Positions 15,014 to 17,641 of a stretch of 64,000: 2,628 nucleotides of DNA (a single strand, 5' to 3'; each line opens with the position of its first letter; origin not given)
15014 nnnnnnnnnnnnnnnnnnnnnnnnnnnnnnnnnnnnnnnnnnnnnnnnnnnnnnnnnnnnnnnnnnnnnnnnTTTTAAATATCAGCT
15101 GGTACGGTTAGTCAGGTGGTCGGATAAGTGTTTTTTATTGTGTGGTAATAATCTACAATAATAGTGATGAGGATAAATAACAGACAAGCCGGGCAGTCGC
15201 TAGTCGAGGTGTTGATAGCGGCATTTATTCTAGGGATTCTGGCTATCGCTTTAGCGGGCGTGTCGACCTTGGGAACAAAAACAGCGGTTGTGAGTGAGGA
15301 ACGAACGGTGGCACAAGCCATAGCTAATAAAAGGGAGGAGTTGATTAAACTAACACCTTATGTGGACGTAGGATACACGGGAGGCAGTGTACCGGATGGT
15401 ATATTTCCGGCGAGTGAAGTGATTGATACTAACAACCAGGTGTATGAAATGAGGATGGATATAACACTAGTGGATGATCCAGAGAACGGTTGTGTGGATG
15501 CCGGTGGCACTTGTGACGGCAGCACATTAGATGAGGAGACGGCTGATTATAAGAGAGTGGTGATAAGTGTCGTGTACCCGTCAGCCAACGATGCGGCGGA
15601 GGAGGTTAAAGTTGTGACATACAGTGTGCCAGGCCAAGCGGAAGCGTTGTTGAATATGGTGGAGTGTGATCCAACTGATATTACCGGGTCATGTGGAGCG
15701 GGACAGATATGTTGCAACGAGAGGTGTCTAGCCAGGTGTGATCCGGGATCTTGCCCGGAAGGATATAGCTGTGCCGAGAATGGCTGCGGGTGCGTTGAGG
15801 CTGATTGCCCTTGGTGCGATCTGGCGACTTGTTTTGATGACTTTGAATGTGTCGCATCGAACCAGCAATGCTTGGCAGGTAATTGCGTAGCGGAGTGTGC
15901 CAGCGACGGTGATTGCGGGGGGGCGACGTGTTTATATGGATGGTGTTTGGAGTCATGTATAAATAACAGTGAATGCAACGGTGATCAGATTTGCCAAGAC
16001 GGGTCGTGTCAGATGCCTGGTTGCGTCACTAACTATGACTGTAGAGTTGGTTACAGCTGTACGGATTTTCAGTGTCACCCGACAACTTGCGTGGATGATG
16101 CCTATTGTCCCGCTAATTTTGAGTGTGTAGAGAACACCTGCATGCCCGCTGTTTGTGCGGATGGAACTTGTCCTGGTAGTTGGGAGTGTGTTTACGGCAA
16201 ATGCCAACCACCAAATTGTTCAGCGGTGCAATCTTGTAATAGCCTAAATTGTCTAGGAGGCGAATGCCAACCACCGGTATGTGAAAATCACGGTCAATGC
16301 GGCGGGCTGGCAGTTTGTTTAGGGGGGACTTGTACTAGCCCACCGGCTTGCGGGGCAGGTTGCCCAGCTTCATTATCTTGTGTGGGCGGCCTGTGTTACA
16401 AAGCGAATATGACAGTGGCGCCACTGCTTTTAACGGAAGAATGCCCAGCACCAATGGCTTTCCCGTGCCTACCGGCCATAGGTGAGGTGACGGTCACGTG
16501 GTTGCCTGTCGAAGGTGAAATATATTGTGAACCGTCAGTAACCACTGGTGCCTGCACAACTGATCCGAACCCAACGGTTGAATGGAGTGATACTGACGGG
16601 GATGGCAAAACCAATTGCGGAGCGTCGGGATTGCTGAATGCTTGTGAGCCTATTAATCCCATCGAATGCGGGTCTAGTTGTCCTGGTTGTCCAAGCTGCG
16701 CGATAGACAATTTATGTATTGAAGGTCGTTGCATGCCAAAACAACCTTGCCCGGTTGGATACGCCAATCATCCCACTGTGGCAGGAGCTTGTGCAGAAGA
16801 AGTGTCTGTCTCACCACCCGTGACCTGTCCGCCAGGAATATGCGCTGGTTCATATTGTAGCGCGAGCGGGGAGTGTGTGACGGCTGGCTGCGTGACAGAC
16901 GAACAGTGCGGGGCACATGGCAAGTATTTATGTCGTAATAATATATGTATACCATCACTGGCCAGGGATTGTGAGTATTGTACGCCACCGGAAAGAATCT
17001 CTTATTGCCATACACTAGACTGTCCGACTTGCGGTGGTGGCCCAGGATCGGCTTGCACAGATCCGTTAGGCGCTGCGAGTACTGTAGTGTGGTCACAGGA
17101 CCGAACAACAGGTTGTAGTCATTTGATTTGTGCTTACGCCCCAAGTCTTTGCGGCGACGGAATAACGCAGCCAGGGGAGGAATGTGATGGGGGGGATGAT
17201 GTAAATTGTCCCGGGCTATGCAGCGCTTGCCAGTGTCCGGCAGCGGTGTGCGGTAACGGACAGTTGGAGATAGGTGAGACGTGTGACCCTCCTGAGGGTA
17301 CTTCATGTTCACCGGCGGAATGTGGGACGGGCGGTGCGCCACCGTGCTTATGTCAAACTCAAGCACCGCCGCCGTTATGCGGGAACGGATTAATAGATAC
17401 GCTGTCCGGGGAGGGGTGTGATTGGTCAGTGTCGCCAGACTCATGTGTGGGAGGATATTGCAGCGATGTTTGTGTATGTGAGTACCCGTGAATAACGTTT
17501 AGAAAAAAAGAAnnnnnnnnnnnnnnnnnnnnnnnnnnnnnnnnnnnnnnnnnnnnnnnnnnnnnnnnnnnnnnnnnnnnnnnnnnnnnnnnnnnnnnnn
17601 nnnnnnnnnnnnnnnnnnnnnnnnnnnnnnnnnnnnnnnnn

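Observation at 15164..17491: Pilin fused to a ~700-aa hyper-cysteine-rich repeat domain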

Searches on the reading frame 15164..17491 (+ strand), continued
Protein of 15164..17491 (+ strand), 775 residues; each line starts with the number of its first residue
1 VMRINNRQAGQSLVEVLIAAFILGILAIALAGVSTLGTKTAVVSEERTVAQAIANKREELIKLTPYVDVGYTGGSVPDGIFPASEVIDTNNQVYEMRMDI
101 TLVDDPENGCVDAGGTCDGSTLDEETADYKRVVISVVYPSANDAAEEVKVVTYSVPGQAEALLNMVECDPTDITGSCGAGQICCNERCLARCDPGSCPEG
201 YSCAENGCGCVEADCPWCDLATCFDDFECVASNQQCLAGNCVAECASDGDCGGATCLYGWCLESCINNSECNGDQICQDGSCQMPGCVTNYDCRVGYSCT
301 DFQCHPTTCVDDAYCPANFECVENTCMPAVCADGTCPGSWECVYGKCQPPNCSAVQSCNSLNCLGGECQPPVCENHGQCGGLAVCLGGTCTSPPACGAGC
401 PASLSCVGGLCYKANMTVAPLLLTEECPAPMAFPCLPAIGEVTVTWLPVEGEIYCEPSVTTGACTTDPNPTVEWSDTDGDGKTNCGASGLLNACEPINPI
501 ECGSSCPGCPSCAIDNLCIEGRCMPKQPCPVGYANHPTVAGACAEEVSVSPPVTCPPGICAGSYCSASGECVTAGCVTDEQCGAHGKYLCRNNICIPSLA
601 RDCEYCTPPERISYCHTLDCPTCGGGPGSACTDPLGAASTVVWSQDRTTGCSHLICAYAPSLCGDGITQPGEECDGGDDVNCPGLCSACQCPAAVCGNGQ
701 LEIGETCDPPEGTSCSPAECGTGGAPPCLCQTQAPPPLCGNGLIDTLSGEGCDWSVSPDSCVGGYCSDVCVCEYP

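Call 48: find_encoding_contigs(protein=P0008, flank=10000, max_places=2)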
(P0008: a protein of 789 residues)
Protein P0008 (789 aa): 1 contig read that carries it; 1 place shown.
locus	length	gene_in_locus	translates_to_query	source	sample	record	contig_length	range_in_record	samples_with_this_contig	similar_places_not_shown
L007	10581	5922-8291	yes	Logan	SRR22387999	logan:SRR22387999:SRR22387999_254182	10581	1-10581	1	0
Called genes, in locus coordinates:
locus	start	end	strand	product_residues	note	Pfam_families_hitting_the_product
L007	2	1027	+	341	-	?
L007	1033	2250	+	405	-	PF00482:T2SSF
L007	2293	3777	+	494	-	PF13620:CarboxypepD_reg, PF17802:SpaA (faint), PF13620:CarboxypepD_reg (weak)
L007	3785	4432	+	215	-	-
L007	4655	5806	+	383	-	-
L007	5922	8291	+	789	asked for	-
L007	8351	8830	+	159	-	-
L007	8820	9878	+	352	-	PF07963:N_methyl (weak)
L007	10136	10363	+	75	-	-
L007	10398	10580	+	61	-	?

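Call 49: find_encoding_contigs(protein=P0150, flank=10000, max_places=2)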
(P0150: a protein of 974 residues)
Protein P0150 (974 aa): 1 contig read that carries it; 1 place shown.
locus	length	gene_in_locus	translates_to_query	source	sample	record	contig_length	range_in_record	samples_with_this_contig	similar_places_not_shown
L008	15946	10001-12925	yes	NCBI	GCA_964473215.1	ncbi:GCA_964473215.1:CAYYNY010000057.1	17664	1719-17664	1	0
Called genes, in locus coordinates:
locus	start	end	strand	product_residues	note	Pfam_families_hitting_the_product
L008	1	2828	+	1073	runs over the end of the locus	PF00580:UvrD-helicase, PF01443:Viral_helicase1 (faint), PF13245:AAA_19, PF13361:UvrD_C, PF13538:UvrD_C_2 (faint), PF12705:PDDEXK_1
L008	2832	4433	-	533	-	PF01565:FAD_binding_4, PF02913:FAD-oxidase_C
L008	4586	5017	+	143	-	PF13473:Cupredoxin_1 (weak)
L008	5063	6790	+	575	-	PF05157:MshEN, PF13191:AAA_16 (faint), PF00437:T2SSE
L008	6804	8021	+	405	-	PF00482:T2SSF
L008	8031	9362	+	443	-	PF13620:CarboxypepD_reg, PF13715:CarbopepD_reg_2 (faint), PF13620:CarboxypepD_reg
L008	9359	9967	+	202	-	-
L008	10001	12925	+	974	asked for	-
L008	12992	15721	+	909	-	-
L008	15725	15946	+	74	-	?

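Call 71: search_protein_families(library=ncbifam, proteins=[P0007, P0013, P0016, P0017, P0023], max_evalue=0.01)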
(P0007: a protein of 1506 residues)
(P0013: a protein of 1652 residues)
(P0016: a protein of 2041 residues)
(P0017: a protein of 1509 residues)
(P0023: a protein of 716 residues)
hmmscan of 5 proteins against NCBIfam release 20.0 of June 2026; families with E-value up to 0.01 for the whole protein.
P0007 (1506 aa): 1 family
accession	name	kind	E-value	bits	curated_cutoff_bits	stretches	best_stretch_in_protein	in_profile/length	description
TIGR02232.1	myxo_disulf_rpt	repeat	9.8e-08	31.7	20.8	1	423-452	2-31/38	cysteine-rich acidic repeat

P0013 (1652 aa): 1 family
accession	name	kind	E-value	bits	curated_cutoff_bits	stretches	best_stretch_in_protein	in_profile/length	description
TIGR02232.1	myxo_disulf_rpt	repeat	5.1e-56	186.2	20.8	5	1325-1356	2-33/38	cysteine-rich acidic repeat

P0016 (2041 aa): 0 families

P0017 (1509 aa): 5 families
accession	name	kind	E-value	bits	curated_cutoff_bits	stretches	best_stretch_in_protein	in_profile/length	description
TIGR02232.1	myxo_disulf_rpt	repeat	3.7e-52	173.8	20.8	6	396-428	2-34/38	cysteine-rich acidic repeat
NF012211.1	tand_rpt_95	domain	3.1e-13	49.5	90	1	184-264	5-86/98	tandem-95 repeat protein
NF002854.0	PRK03147.1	subfamily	0.00027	20.9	170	1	1377-1500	44-167/176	thiol-disulfide oxidoreductase ResA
TIGR04225.1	CshA_fibril_rpt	repeat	0.004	17.9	60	0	205-262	55-104/104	fibrillar adhesin CshA-type repeat protein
NF041202.1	StoA_CxxC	exception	0.0058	16.5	210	0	1399-1498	54-157/163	endospore biogenesis thiol-disulfide oxidoreductase StoA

P0023 (716 aa): 0 families

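Call 82: find_related_loci(query=A4, collection=metagenome_contigs, flank=6000)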
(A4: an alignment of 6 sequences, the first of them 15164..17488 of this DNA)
Query A4 (775 aa) in metagenome_contigs; peptide patterns used: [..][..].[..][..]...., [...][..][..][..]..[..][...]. (x = any residue, [..] = any of these).
600 stretches matched a pattern (row limit reached: there are more); 1 encode a relative of the query (tblastn E <= 1e-3); 1 distinct loci.
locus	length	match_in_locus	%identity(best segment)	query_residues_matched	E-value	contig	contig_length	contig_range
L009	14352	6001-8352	70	2-775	0e+0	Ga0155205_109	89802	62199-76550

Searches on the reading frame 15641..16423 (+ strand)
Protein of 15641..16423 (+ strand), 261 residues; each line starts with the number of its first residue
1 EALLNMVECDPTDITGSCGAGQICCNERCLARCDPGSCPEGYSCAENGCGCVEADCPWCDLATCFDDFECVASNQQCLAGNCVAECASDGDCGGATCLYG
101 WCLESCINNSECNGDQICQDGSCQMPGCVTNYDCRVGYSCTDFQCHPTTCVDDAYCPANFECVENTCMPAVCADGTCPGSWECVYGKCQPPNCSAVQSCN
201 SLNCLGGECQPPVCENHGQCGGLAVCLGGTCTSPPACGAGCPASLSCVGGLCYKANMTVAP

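Call 29: search_protein_families(library=pfam, proteins=[window:15641-16423:+], max_evalue=10)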
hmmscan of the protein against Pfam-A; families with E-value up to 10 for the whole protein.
window:15641-16423:+ (261 aa): 0 families

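Call 30: search_protein_families(library=ncbifam, proteins=[window:15641-16423:+], max_evalue=10)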
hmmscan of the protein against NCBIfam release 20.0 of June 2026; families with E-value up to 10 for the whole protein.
window:15641-16423:+ (261 aa): 0 families

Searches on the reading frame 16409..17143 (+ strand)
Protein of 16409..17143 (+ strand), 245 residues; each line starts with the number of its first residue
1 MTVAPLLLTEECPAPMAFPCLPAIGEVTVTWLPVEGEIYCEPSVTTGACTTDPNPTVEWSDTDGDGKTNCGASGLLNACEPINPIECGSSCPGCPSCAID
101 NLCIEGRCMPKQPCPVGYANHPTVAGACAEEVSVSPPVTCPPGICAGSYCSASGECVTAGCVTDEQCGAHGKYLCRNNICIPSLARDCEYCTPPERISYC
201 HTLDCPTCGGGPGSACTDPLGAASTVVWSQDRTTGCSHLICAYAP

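Call 29: search_protein_families(library=pfam, proteins=[window:16424-17140:+], max_evalue=10)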
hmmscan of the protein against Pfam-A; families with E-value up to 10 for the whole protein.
window:16424-17140:+ (239 aa): 0 families

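Call 30: search_protein_families(library=ncbifam, proteins=[window:16424-17140:+], max_evalue=10)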
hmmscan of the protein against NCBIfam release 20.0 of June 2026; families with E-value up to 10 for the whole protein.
window:16424-17140:+ (239 aa): 0 families

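Call 72: find_homologous_proteins(query=window:16409-17143:+, max_evalue=0.001)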
Query window:16409-17143:+: 183 candidates shared short words with the query, none scored E <= 0.001.

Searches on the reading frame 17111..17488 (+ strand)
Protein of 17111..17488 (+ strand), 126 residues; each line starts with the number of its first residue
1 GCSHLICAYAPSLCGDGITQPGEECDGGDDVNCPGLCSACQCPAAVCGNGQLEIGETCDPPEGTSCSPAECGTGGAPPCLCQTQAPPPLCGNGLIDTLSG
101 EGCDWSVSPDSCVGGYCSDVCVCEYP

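Call 29: search_protein_families(library=pfam, proteins=[window:17111-17488:+], max_evalue=10)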
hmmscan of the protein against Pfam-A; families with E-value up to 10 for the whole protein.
window:17111-17488:+ (126 aa): 2 families
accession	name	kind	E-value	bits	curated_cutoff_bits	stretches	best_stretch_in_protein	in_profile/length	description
PF13948.11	DUF4215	-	0.056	14.2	27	1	7-41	17-47/47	Domain of unknown function (DUF4215)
PF12885.12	TORC_M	-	0.23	11.9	27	1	47-90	81-124/158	Transducer of regulated CREB activity middle domain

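Call 30: search_protein_families(library=ncbifam, proteins=[window:17111-17488:+], max_evalue=10)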
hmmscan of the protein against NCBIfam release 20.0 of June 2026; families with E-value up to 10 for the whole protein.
window:17111-17488:+ (126 aa): 1 family
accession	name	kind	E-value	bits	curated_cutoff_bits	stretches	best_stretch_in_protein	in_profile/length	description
TIGR02232.1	myxo_disulf_rpt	repeat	0.005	16.6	20.8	2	13-40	3-30/38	cysteine-rich acidic repeat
